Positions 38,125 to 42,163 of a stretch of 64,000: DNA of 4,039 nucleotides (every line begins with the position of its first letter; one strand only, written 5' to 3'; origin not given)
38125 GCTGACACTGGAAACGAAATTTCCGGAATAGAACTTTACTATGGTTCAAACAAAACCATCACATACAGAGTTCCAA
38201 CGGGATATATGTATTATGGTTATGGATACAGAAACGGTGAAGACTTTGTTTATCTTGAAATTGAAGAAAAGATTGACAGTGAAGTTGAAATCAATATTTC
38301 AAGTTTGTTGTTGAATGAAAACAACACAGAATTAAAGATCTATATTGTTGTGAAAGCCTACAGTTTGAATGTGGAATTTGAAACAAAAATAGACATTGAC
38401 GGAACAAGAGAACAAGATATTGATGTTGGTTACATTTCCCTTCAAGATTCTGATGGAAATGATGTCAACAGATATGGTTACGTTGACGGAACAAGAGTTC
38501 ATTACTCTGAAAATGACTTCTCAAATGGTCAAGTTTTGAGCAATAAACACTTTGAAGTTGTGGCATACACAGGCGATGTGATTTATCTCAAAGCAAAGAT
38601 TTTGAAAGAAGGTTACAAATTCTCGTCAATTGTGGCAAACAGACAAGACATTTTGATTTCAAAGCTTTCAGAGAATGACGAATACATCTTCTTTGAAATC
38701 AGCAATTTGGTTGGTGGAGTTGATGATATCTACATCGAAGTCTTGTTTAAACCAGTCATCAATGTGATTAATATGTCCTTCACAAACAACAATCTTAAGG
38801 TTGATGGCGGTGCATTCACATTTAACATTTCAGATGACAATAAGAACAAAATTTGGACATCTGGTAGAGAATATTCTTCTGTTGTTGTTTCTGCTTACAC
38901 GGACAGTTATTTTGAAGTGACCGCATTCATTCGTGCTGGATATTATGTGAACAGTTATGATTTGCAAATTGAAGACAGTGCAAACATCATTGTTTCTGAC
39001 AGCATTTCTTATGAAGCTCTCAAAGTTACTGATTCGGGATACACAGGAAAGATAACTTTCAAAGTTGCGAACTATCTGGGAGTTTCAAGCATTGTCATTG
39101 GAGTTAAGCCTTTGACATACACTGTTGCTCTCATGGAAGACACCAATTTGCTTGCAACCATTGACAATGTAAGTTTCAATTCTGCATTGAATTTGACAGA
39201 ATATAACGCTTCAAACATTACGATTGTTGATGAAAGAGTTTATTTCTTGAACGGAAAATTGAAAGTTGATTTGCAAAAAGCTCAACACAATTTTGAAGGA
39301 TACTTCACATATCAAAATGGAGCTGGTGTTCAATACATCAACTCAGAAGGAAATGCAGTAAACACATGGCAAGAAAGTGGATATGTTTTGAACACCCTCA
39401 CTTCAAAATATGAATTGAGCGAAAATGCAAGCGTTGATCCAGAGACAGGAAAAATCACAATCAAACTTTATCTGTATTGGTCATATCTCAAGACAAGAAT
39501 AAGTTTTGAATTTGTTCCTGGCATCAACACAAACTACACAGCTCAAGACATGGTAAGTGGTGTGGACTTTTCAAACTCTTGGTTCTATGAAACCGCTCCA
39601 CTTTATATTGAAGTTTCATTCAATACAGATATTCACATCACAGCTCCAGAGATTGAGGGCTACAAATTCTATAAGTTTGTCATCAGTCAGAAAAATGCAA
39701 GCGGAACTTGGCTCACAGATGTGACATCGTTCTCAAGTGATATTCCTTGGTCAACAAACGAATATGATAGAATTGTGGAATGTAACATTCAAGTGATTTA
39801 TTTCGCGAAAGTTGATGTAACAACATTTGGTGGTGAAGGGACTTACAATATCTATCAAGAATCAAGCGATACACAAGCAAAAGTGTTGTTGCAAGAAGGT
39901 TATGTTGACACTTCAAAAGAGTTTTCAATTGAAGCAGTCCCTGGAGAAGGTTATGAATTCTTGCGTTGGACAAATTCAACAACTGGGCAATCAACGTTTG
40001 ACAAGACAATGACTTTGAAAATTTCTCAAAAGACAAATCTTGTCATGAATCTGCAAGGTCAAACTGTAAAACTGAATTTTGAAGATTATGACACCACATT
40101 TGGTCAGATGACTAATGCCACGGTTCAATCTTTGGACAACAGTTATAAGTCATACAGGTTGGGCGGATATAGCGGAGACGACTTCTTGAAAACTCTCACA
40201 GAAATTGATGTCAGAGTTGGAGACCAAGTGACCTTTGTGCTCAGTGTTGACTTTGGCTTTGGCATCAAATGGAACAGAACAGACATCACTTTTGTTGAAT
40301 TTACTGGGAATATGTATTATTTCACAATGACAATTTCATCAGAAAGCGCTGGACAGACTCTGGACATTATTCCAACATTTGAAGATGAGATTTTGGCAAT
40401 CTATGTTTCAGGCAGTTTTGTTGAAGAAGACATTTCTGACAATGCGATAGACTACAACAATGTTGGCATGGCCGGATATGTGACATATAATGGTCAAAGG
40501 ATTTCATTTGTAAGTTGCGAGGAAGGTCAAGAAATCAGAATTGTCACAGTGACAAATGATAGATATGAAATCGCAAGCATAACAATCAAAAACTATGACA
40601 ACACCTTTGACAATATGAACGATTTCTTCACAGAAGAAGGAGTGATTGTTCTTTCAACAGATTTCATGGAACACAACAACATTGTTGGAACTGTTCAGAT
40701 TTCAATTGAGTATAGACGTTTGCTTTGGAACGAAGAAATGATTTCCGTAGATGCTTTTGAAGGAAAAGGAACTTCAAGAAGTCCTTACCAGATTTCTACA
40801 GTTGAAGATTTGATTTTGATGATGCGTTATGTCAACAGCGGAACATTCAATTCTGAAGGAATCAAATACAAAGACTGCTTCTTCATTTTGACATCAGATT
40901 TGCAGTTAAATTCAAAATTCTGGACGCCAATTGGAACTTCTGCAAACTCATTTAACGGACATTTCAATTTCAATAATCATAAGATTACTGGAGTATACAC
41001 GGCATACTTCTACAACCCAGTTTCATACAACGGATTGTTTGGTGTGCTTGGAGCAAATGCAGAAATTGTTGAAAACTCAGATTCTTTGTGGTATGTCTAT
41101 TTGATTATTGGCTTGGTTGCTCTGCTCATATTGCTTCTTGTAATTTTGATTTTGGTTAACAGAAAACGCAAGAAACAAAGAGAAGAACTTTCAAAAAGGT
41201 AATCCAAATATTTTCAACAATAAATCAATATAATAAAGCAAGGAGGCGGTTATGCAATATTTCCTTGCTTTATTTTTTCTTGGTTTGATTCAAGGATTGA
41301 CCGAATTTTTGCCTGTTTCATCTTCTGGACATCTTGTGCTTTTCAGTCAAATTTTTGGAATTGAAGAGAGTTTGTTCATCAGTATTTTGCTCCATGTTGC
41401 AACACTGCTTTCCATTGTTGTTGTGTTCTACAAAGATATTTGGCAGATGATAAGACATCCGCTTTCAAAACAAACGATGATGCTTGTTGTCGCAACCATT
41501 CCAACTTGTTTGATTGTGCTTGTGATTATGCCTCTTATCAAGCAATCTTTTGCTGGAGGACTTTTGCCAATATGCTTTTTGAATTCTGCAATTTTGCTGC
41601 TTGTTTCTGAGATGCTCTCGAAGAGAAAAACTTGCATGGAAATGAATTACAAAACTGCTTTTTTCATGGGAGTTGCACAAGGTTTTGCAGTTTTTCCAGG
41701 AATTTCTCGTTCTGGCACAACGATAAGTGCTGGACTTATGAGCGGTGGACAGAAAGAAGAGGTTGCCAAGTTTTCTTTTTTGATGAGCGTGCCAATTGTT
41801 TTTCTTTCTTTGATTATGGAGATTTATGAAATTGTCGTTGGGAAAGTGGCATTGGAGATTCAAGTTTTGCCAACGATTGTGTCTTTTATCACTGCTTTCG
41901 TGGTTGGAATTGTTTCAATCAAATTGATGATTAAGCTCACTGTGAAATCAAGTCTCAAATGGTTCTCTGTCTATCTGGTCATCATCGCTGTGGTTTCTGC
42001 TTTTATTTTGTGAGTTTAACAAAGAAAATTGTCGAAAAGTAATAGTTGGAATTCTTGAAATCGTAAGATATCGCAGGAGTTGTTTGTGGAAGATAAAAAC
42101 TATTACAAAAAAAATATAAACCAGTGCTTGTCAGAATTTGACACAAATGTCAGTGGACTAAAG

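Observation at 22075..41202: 19.1-kb single ORF: a ~6,375-aa mosaic, membrane-anchored surface protein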

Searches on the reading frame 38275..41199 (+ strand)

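Call 15: search_protein_families(library=pfam, proteins=[window:38275-41199:+], max_evalue=1)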
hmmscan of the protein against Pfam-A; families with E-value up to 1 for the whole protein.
window:38275-41199:+ (975 aa): 6 families
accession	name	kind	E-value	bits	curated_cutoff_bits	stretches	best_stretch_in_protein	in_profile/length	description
PF18998.6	Flg_new_2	-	2.6e-07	31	23.6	1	536-583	12-58/73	Divergent InlB B-repeat domain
PF15102.11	TMEM154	-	0.00017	21.9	30.3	1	928-970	51-97/153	TMEM154 protein family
PF00517.22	GP41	-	0.17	12.2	29.6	1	932-960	141-169/197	Retroviral envelope protein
PF21314.2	TM_ErbB1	-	0.22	11.7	27.1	1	946-972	8-34/36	Epidermal growth factor receptor transmembrane-juxtamembrane segment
PF09479.16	Flg_new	-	0.35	11.5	27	0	555-583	28-56/65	Listeria-Bacteroides repeat domain (List_Bact_rpt)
PF17484.7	TbpB_A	-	0.65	11.2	25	0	712-742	104-134/136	N-Lobe handle Tf-binding protein B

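Call 20: search_protein_families(library=ncbifam, proteins=[window:38275-41199:+], max_evalue=0.1)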
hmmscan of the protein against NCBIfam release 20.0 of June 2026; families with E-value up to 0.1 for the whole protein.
window:38275-41199:+ (975 aa): 3 families
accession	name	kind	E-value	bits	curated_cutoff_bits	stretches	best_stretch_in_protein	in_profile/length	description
NF041738.1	GG_III-CTERM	domain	0.0058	16.5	22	1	942-967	2-27/28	GGIII-like transmembrane region-containing protein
TIGR04561.1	membra_charge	hypoth_equivalog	0.027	14.7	30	1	939-971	18-53/82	TIGR04561 family membrane protein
NF033218.1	anchor_AmaP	equivalog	0.029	14.1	55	1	937-968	45-77/166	alkaline shock response membrane anchor protein AmaP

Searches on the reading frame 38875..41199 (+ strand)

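Call 4: search_protein_families(library=pfam, proteins=[window:38875-41199:+], max_evalue=0.01)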
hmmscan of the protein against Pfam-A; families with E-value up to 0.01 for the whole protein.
window:38875-41199:+ (775 aa): 3 families
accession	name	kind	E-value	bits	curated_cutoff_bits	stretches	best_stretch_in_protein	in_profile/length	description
PF18998.6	Flg_new_2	-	1.1e-06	29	23.6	1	336-383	12-58/73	Divergent InlB B-repeat domain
PF15102.11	TMEM154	-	0.00012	22.4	30.3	1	728-770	51-97/153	TMEM154 protein family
PF15969.10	RexA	-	0.0065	16.5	25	0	498-547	62-111/235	Intracellular sensor of Lambda phage, Abi component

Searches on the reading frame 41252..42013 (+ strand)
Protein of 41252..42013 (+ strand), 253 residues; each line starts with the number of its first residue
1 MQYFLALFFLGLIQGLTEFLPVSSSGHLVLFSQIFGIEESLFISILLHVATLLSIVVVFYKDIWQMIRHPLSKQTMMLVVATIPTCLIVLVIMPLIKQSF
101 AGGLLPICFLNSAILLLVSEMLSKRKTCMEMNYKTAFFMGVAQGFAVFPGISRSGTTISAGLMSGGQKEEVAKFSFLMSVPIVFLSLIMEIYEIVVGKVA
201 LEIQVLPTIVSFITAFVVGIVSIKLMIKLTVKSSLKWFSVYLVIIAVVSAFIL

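Call 5: search_protein_families(library=pfam, proteins=[window:41252-42013:+], max_evalue=0.001)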
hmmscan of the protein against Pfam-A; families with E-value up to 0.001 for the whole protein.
window:41252-42013:+ (253 aa): 1 family
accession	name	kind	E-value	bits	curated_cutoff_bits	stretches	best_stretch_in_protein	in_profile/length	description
PF02673.24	BacA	-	7.8e-62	209.7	33.4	1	8-248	2-257/257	Bacitracin resistance protein BacA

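Call 47: find_encoding_contigs(protein=window:41252-42013:+, flank=10000, max_places=8)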
Protein window:41252-42013:+ (253 aa): 23 contigs read that carry it; 8 places shown.
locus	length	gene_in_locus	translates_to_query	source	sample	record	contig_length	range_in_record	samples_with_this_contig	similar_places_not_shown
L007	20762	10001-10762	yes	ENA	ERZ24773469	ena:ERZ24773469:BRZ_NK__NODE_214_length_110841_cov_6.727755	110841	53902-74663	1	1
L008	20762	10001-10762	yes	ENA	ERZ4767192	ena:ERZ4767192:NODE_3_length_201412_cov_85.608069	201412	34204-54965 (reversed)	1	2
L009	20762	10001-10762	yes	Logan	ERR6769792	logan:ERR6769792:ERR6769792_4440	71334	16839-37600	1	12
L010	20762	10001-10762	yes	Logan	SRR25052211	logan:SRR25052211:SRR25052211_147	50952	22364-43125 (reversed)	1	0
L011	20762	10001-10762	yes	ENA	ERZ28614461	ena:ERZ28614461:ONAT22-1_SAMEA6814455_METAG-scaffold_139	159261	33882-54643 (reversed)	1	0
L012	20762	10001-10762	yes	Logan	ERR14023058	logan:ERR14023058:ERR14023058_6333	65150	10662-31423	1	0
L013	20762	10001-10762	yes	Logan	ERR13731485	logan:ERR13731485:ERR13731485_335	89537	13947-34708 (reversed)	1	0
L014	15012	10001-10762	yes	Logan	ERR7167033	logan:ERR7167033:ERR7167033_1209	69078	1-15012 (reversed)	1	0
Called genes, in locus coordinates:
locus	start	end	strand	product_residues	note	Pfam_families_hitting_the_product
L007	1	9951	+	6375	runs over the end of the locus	PF09479:Flg_new (faint), PF18998:Flg_new_2 (faint)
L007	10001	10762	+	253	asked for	PF02673:BacA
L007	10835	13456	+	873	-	PF00690:Cation_ATPase_N, PF00122:E1-E2_ATPase, PF00702:Hydrolase, PF13246:Cation_ATPase, PF00689:Cation_ATPase_C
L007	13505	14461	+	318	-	PF13177:DNA_pol3_delta2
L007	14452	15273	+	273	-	PF04468:PSP1, PF28472:PSP1_3rd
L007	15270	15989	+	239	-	PF02384:N6_Mtase (weak), PF03602:Cons_hypoth95, PF05175:MTS, PF06325:PrmA (weak), PF10294:Methyltransf_16 (weak), PF01170:UPF0020, PF02475:TRM5-TYW2_MTfase, PF09445:Methyltransf_15, +2 more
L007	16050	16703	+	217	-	-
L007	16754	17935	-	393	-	PF01996:F420_ligase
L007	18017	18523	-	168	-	PF07670:Gate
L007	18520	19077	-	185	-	PF07670:Gate (weak)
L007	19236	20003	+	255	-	PF01026:TatD_DNase, PF04909:Amidohydro_2 (faint)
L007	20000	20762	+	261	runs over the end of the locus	PF00398:RrnaAD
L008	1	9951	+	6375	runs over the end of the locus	PF09479:Flg_new (faint), PF18998:Flg_new_2 (faint)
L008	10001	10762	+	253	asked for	PF02673:BacA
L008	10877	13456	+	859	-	PF00690:Cation_ATPase_N, PF00122:E1-E2_ATPase, PF00702:Hydrolase, PF13246:Cation_ATPase, PF00689:Cation_ATPase_C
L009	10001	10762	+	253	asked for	PF02673:BacA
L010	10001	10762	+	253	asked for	PF02673:BacA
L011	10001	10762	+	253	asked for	PF02673:BacA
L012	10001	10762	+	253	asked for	PF02673:BacA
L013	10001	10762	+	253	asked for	PF02673:BacA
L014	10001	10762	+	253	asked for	PF02673:BacA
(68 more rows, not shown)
